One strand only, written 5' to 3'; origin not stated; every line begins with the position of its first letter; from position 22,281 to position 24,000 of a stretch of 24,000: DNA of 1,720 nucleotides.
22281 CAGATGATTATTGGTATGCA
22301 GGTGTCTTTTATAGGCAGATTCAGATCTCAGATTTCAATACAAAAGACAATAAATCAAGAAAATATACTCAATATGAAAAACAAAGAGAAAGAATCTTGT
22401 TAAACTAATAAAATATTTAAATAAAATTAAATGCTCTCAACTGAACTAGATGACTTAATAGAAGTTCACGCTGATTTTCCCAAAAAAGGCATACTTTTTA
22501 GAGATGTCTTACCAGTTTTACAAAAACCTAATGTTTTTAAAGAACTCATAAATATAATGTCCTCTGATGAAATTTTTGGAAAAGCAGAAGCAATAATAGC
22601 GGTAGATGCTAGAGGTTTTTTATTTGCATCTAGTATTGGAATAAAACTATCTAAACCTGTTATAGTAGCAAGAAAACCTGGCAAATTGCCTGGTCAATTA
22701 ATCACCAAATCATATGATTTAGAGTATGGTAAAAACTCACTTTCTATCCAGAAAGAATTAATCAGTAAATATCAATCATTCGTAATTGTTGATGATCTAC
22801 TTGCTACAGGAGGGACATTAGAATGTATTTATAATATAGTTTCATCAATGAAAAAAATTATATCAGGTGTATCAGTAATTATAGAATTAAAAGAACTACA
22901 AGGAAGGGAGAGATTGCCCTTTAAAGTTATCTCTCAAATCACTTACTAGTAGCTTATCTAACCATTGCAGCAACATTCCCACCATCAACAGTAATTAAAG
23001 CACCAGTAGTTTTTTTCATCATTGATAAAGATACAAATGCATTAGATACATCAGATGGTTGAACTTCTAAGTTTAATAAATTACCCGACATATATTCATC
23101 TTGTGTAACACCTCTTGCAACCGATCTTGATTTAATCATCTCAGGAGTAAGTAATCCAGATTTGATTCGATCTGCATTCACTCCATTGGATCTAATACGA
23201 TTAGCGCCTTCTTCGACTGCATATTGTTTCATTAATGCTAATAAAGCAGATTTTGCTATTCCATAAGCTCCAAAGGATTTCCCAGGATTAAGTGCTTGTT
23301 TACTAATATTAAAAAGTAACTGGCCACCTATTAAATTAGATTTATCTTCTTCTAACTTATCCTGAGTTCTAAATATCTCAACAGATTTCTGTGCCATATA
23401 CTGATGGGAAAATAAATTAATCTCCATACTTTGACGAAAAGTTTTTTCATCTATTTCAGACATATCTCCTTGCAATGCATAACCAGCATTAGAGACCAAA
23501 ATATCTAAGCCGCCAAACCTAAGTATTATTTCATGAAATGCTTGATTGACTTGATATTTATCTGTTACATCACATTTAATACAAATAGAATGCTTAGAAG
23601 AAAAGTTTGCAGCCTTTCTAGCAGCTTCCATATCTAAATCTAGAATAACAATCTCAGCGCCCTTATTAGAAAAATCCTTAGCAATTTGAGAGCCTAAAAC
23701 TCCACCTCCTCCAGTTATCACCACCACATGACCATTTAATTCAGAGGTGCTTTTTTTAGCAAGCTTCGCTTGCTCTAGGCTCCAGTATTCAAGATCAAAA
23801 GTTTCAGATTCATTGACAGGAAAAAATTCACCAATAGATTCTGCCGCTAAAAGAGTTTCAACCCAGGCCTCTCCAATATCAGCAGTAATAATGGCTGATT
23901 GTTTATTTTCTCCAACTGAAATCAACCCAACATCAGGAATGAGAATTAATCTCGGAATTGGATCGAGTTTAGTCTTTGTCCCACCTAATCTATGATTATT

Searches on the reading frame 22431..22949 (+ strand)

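Call 44: search_protein_families(library=pfam, proteins=[window:22431-22949:+], max_evalue=0.001)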
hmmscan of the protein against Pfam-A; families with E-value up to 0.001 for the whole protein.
window:22431-22949:+ (172 aa): 1 family
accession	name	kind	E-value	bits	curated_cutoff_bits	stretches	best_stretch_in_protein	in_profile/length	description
PF00156.33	Pribosyltran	-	1.7e-09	37.7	26.3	1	38-133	17-106/158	Phosphoribosyl transferase domain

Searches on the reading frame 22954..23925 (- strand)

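Call 44: search_protein_families(library=pfam, proteins=[window:22954-23925:-], max_evalue=0.001)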
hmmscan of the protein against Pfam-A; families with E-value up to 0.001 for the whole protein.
window:22954-23925:- (323 aa): 6 families
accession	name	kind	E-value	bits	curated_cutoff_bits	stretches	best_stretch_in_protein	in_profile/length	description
PF13561.12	adh_short_C2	-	1.4e-34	120.1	27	1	77-316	8-234/236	Enoyl-(Acyl carrier protein) reductase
PF00106.31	adh_short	-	6.6e-31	107.8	26.6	1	67-258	2-186/195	short chain dehydrogenase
PF01073.25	3Beta_HSD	-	4.7e-07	29.6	22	1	69-133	1-67/280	3-beta hydroxysteroid dehydrogenase/isomerase family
PF08659.16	KR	-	1e-06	29.3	22.6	1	68-168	3-110/180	KR domain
PF01370.27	Epimerase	-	2.3e-06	27.6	20.9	1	68-170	1-95/240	NAD dependent epimerase/dehydratase family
PF02737.24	3HCDH_N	-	0.00025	21.5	22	1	73-111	6-44/180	3-hydroxyacyl-CoA dehydrogenase, NAD binding domain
